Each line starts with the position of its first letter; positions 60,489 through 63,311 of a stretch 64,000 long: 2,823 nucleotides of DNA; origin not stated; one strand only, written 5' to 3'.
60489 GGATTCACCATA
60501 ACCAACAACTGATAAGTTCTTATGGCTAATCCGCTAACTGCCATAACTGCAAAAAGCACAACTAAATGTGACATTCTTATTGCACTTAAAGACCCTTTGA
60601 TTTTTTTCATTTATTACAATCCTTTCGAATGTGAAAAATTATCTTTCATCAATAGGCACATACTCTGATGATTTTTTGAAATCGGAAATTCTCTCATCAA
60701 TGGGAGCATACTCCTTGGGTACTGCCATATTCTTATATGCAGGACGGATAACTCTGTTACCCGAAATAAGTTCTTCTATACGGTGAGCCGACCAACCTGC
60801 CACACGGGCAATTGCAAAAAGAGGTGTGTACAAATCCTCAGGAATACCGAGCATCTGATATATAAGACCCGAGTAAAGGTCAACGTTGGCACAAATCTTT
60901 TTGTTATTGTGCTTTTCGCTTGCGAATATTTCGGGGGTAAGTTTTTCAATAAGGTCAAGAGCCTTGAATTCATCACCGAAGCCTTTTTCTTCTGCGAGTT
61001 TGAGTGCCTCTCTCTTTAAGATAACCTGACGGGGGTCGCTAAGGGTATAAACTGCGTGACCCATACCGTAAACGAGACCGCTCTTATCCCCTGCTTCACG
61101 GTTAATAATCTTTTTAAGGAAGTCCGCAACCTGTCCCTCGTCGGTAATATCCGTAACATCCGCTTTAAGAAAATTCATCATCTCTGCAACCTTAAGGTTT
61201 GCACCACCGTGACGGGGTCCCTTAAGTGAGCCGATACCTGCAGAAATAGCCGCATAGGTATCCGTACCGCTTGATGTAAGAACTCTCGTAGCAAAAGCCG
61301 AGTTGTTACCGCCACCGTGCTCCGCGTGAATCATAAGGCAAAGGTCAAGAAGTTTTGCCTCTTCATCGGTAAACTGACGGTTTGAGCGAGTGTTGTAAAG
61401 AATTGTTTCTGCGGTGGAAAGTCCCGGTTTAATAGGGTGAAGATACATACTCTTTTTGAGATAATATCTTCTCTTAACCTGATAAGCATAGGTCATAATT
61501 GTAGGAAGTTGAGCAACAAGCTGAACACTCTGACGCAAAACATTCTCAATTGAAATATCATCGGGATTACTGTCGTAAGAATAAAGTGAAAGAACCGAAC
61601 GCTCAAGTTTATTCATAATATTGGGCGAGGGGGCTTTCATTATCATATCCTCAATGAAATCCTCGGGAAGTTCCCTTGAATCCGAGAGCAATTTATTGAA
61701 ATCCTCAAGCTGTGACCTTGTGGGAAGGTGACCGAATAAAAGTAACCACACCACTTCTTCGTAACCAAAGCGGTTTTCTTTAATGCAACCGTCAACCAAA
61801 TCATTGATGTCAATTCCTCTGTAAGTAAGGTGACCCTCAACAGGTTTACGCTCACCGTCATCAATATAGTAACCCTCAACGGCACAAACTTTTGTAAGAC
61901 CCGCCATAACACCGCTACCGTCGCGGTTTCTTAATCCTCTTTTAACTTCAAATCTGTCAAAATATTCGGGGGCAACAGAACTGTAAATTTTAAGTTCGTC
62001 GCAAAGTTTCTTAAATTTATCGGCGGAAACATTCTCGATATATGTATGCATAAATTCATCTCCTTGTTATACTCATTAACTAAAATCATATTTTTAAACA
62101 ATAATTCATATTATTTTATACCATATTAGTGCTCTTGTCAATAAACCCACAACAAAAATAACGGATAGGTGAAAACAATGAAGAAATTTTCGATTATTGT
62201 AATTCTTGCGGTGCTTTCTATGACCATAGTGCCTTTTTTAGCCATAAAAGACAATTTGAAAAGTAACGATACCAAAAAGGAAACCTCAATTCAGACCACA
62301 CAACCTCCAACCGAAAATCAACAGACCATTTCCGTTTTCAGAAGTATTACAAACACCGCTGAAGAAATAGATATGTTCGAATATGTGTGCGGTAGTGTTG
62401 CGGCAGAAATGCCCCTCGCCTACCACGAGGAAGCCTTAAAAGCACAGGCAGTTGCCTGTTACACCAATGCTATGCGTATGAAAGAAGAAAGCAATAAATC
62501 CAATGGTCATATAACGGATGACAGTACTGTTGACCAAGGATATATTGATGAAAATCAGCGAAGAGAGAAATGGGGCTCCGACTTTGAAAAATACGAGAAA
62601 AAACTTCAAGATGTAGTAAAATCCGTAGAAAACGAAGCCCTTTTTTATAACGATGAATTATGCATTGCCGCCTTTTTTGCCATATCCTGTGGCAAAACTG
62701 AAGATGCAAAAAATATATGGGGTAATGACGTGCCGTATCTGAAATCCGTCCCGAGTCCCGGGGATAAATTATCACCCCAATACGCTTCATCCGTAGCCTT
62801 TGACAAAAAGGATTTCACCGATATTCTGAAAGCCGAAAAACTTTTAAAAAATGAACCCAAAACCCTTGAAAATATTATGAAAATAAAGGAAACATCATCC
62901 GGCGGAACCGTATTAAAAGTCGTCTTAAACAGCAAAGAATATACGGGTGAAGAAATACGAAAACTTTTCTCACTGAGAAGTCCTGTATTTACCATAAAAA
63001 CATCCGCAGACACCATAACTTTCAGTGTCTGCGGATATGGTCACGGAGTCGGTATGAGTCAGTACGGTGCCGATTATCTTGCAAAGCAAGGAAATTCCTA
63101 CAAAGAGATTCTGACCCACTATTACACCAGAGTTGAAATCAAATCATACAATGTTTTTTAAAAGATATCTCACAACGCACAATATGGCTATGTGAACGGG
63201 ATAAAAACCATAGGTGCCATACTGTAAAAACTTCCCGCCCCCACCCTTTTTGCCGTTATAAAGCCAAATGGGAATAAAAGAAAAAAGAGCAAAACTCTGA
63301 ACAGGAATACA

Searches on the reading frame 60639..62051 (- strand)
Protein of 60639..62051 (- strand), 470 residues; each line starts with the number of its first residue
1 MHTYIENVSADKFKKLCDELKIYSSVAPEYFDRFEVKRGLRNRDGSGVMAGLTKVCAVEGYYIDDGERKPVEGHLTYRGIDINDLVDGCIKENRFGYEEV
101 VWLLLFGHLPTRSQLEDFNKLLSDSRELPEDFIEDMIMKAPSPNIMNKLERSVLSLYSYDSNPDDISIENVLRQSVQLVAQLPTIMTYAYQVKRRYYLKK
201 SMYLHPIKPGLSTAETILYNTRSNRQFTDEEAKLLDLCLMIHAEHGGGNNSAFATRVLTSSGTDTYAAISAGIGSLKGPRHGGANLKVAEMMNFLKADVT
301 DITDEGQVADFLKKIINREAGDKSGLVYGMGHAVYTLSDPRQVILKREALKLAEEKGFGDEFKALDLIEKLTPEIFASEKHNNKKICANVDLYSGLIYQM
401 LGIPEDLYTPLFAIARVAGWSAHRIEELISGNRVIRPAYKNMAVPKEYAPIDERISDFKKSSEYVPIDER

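Call 82: search_protein_families(library=pfam, proteins=[window:60639-62051:-], max_evalue=0.000001)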
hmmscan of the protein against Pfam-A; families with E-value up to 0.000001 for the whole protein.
window:60639-62051:- (470 aa): 1 family
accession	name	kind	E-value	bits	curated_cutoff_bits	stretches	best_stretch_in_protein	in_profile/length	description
PF00285.26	Citrate_synt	-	1.4e-114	383.3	27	1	46-438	3-357/357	Citrate synthase, C-terminal domain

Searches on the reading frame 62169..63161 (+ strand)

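Call 82: search_protein_families(library=pfam, proteins=[window:62169-63161:+], max_evalue=0.000001)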
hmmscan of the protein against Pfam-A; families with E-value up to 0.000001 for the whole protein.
window:62169-63161:+ (330 aa): 1 family
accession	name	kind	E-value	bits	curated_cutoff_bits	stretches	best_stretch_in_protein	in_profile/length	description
PF08486.15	SpoIID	-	3.7e-18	66.4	23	1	62-160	6-97/97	Stage II sporulation protein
